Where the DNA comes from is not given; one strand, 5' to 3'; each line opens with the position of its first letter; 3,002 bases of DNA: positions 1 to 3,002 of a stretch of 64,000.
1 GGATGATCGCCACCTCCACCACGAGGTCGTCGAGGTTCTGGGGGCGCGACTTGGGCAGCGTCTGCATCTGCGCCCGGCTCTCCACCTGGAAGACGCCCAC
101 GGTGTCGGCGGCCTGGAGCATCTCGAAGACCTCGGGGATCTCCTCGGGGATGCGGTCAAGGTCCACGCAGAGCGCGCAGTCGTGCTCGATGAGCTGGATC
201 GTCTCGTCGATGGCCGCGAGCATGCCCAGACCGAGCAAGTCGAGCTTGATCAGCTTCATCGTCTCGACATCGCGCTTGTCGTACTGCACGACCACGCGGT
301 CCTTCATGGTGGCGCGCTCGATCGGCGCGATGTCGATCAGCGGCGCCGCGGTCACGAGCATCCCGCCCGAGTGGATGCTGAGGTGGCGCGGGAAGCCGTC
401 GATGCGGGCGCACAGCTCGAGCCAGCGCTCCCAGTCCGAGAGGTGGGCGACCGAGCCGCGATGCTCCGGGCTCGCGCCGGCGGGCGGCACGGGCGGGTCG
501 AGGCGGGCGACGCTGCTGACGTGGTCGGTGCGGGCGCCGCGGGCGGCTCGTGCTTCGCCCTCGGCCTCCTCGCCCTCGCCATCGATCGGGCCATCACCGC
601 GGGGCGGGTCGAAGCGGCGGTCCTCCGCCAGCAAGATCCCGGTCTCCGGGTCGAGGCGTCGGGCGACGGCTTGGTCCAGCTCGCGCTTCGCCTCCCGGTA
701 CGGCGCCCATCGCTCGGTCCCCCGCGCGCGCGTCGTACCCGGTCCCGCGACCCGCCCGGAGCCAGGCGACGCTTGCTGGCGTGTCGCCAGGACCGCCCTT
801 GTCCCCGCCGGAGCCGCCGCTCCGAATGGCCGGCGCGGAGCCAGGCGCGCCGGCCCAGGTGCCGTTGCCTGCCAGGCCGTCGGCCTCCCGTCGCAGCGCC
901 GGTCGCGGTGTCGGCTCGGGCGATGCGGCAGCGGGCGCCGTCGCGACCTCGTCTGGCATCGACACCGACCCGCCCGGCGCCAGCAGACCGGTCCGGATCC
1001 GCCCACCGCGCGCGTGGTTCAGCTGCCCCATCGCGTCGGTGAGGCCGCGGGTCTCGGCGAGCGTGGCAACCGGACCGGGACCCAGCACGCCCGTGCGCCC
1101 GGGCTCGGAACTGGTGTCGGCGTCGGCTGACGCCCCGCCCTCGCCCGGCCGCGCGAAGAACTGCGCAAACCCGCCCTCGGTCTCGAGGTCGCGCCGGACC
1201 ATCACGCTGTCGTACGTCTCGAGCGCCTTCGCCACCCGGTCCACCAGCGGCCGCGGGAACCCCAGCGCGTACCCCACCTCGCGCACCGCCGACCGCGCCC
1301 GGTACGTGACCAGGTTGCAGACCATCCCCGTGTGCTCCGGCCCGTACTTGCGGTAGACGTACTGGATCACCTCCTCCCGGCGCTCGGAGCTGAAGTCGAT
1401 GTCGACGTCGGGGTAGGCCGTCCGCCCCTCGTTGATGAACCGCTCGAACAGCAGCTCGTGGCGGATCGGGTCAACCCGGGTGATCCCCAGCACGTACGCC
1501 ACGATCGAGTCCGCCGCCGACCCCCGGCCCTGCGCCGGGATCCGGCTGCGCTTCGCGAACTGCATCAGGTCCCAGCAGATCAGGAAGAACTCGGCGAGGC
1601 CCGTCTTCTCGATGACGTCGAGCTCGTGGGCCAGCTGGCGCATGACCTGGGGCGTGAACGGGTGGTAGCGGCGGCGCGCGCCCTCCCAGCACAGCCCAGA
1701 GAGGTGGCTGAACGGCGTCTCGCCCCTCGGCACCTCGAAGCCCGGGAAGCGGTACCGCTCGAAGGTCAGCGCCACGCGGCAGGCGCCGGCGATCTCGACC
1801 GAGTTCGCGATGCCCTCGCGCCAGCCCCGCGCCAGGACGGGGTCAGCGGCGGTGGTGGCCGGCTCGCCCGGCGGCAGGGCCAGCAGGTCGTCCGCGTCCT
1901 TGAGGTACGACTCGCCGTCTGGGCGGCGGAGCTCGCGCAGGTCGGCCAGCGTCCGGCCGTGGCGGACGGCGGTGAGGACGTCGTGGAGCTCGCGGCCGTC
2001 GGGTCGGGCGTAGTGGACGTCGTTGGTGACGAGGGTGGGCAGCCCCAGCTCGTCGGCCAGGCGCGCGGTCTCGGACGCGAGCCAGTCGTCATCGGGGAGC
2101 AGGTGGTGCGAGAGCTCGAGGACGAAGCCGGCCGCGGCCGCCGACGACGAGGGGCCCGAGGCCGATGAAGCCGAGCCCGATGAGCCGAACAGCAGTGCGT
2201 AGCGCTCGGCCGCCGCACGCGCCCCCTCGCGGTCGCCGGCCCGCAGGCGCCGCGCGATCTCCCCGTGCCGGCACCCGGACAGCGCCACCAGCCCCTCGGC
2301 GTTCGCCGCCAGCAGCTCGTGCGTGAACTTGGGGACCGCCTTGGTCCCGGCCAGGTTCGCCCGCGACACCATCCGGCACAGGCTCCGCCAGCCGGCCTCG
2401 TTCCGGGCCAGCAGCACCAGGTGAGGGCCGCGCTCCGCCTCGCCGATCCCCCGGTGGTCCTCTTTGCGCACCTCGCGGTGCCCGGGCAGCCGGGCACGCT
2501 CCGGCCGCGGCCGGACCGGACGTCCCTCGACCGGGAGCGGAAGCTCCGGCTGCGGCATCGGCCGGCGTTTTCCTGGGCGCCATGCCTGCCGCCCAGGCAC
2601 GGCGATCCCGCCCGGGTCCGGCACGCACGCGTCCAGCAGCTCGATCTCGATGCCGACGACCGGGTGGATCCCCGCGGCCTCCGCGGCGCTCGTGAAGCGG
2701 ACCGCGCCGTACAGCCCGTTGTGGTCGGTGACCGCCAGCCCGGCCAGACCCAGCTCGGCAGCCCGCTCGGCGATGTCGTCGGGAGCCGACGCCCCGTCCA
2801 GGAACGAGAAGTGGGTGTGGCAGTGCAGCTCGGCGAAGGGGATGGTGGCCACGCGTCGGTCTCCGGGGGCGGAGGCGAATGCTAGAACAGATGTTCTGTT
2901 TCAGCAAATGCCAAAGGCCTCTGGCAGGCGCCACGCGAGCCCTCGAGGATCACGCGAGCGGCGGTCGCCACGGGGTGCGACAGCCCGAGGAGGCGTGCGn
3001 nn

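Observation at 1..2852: dnaE2 (imuC) cannot be read in a single frame: a ~650-nt frame-ambiguous, low-complexity stretch separates the PHP/N-terminal half from the catalytic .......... region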

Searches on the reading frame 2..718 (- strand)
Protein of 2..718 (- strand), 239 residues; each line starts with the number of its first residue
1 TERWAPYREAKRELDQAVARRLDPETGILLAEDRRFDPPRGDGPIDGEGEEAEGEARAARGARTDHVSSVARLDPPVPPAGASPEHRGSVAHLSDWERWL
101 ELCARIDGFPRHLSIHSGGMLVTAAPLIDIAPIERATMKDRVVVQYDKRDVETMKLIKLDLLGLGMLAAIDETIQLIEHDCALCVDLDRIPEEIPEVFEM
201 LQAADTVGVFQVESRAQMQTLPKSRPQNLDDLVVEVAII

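Call 48: search_protein_families(library=ncbifam, proteins=[window:2-718:-], max_evalue=0.00001)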
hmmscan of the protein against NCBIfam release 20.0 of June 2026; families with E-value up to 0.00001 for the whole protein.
window:2-718:- (239 aa): 10 families
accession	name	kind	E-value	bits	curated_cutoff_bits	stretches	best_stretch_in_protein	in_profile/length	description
NF004225.0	PRK05672.1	subfamily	3.3e-58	197.6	939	1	94-239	477-622/1047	error-prone DNA polymerase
NF004226.0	PRK05673.1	equivalog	2.7e-33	114.9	1002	1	90-238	487-635/1146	DNA polymerase III subunit alpha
NF005298.0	PRK06826.1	equivalog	7.4e-31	106.7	1260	1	98-238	490-628/1151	DNA polymerase III subunit alpha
TIGR00594.1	polc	superfamily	6e-30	104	434.35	1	92-237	486-632/1022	DNA polymerase III subunit alpha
NF005617.0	PRK07374.1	equivalog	6.1e-26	90.6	1653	1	83-234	491-641/1170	DNA polymerase III subunit alpha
NF005377.0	PRK06920.1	equivalog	1.4e-24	86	1806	1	85-234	462-610/1108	DNA polymerase III subunit alpha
NF004550.0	PRK05898.1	equivalog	2.6e-23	82.2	1182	1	100-235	425-559/971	DNA polymerase III subunit alpha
NF005582.0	PRK07279.1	equivalog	9.5e-21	73.6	1279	1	87-235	419-565/1033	DNA polymerase III subunit alpha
NF005516.0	PRK07135.1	equivalog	2.7e-20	72.2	1084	1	95-234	420-562/974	DNA polymerase III DnaE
NF007079.0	PRK09532.1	equivalog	1.7e-19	69.5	1525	1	83-234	489-658/876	DNA polymerase III subunit alpha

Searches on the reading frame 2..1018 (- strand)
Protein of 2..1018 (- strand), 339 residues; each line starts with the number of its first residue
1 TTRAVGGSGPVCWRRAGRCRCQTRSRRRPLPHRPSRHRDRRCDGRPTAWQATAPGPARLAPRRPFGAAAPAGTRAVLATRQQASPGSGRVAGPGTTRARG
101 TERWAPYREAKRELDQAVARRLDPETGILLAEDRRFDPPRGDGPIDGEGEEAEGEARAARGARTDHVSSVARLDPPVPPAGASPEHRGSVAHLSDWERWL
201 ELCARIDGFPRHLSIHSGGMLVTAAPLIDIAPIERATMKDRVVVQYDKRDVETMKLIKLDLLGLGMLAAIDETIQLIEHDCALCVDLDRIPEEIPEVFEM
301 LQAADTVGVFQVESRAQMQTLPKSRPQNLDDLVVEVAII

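Call 4: search_protein_families(library=pfam, proteins=[window:2-1018:-], max_evalue=0.01)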
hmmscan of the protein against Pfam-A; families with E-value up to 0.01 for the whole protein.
window:2-1018:- (339 aa): 2 families
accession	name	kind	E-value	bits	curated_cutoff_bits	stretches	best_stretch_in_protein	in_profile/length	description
PF07733.18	DNA_pol3_alpha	-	4.9e-18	66.1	23.9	1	186-263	183-260/260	Bacterial DNA polymerase III alpha NTPase domain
PF17657.6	DNA_pol3_finger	-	2.7e-16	59.8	22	1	266-338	1-73/166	Bacterial DNA polymerase III alpha subunit finger domain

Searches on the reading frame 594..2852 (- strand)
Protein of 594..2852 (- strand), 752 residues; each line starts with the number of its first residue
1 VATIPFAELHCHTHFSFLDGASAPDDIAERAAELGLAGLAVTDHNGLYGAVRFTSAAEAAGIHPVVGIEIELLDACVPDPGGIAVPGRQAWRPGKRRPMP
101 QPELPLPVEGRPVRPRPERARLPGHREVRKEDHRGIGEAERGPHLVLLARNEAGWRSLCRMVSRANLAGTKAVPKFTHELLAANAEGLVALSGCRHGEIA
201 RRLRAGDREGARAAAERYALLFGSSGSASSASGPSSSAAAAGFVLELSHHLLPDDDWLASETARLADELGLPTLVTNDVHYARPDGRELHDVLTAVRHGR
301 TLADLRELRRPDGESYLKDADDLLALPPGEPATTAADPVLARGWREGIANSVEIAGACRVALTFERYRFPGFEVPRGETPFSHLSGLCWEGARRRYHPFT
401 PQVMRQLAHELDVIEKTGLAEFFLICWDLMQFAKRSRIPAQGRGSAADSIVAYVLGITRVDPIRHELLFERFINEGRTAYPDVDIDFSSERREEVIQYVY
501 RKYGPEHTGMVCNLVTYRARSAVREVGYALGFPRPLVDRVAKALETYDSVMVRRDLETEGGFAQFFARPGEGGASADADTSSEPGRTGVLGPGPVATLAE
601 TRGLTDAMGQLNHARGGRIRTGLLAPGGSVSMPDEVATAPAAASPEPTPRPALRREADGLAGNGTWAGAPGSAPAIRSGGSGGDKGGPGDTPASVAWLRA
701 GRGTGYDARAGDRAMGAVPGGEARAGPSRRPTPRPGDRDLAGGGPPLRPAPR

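Call 4: search_protein_families(library=pfam, proteins=[window:594-2852:-], max_evalue=0.01)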
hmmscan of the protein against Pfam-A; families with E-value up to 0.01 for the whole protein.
window:594-2852:- (752 aa): 2 families
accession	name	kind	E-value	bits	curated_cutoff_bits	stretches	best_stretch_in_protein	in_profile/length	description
PF07733.18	DNA_pol3_alpha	-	1.2e-56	192.7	23.9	1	383-564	2-185/260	Bacterial DNA polymerase III alpha NTPase domain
PF02811.25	PHP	-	3.7e-37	128.6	26.4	1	8-226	1-156/164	PHP domain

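Call 5: search_solved_structures(query=window:594-2852:-, max_evalue=0.001, show_alignments=1)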
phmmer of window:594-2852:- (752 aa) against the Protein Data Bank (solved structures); distinct sequences matched with E-value up to 0.001: 14.
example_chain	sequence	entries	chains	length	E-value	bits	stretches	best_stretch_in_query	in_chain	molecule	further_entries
2hpi_A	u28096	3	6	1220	3e-64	220.7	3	388-544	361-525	DNA polymerase III alpha subunit | DNA polymerase III subunit alpha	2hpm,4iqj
3e0d_A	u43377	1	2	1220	5.4e-63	216.5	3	388-544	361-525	DNA polymerase III subunit alpha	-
5lew_A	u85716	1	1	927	1.5e-62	215.1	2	135-545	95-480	DNA polymerase III subunit alpha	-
7pu7_A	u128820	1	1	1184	2.3e-62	214.4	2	135-545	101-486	DNA polymerase III subunit alpha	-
4jom_A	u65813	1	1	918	5.7e-58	199.9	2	143-567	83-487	DNA polymerase III subunit alpha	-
2hqa_A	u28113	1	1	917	5.5e-55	190.1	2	143-568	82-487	DNA polymerase III alpha subunit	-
2hnh_A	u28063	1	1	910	5.6e-55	190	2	143-567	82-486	DNA polymerase III alpha subunit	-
5m1s_A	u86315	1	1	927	6.1e-55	189.9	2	143-568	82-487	DNA polymerase III subunit alpha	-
5fku_A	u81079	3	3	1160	1.5e-54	188.6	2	143-568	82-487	DNA POLYMERASE III SUBUNIT ALPHA | DNA POLYMERASE III ALPHA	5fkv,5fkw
4gx8_A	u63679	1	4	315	1.1e-21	79.9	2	143-332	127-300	DNA polymerase III subunit epsilon,DNA polymerase III subunit alpha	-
4gx9_A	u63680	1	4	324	1.3e-21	79.7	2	143-332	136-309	DNA polymerase III subunit epsilon,DNA polymerase III subunit alpha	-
9qpc_A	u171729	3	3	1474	3.8e-20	74.9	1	7-78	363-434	DNA polymerase III PolC-type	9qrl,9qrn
3f2b_A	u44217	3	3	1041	4.2e-17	64.8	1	130-464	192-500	DNA-directed DNA polymerase III alpha chain | GEOBACILLUS KAUSTOPHILUS DNA POLC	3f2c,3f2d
3e0f_A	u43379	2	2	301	1.9e-07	32.9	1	8-76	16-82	Putative Metal-dependent Phosphoesterase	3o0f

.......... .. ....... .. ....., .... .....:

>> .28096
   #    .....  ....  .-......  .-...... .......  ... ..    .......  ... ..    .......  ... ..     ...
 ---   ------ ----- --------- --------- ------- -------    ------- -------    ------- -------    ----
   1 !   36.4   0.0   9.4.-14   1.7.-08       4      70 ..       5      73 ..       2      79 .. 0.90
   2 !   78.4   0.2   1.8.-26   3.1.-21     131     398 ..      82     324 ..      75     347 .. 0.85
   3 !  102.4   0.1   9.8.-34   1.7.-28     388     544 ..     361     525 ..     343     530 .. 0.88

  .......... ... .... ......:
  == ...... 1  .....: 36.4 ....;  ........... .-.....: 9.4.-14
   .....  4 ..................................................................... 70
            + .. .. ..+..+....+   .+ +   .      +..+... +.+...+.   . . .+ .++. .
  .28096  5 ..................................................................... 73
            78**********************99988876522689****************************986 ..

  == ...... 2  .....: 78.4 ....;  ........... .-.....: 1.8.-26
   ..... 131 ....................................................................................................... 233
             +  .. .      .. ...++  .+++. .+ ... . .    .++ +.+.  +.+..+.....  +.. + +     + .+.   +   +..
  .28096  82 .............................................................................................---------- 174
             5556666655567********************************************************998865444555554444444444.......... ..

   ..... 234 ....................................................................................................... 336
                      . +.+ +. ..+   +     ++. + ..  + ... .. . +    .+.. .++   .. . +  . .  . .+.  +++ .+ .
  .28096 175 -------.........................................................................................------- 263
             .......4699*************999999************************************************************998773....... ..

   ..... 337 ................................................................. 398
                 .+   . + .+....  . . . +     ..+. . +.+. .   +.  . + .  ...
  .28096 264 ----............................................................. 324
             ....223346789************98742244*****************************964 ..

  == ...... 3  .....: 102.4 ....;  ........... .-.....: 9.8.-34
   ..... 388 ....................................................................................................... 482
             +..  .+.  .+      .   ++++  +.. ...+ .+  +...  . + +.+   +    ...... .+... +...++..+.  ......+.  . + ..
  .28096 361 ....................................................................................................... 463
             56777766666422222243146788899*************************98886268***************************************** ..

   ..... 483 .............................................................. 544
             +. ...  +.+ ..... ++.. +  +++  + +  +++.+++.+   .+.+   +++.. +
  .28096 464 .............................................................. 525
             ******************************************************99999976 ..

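Call 11: find_encoding_contigs(protein=window:594-2852:-, flank=3000, max_places=6)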
Protein window:594-2852:- (752 aa): no gene with exactly this product is on record in the collection.

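Call 48: search_protein_families(library=ncbifam, proteins=[window:597-2852:-], max_evalue=0.00001)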
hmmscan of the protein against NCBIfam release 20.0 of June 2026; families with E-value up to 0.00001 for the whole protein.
window:597-2852:- (752 aa): 14 families
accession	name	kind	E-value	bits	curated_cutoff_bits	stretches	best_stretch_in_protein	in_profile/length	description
NF005298.0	PRK06826.1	equivalog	1.6e-119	400.3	1260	2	137-563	82-479/1151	DNA polymerase III subunit alpha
NF004225.0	PRK05672.1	subfamily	1.6e-117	393.9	939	1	3-555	3-465/1047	error-prone DNA polymerase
NF004226.0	PRK05673.1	equivalog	3.5e-110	369.6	1002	1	4-566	4-487/1146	DNA polymerase III subunit alpha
TIGR00594.1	polc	superfamily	3.2e-105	353.2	434.35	2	138-559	78-477/1022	DNA polymerase III subunit alpha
NF005377.0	PRK06920.1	equivalog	2.2e-87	294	1806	2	138-546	73-447/1108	DNA polymerase III subunit alpha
NF005617.0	PRK07374.1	equivalog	1.5e-78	264.9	1653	2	140-543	82-470/1170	DNA polymerase III subunit alpha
NF007079.0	PRK09532.1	equivalog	4.3e-72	243.6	1525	2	142-544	82-469/876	DNA polymerase III subunit alpha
NF005516.0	PRK07135.1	equivalog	2.9e-55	187.9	1084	2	397-550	245-401/974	DNA polymerase III DnaE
NF005582.0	PRK07279.1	equivalog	1.4e-49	169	1279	2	403-551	260-409/1033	DNA polymerase III subunit alpha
NF004550.0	PRK05898.1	equivalog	4.4e-44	150.9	1182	1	384-546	231-398/971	DNA polymerase III subunit alpha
NF001688.0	PRK00448.1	equivalog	3.1e-26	91.3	873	2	139-464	611-914/1445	PolC-type DNA polymerase III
TIGR01405.1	polC_Gram_pos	equivalog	2.8e-22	78.3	1043.45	2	138-463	376-678/1211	DNA polymerase III subunit alpha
NF041577.1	nside_bi_sphtase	equivalog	9.8e-10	38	400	1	7-71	4-66/276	3',5'-nucleoside bisphosphate phosphatase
NF047791.1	RNaseRnm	equivalog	6.1e-06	25.7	375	1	7-70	3-66/275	RNase RNM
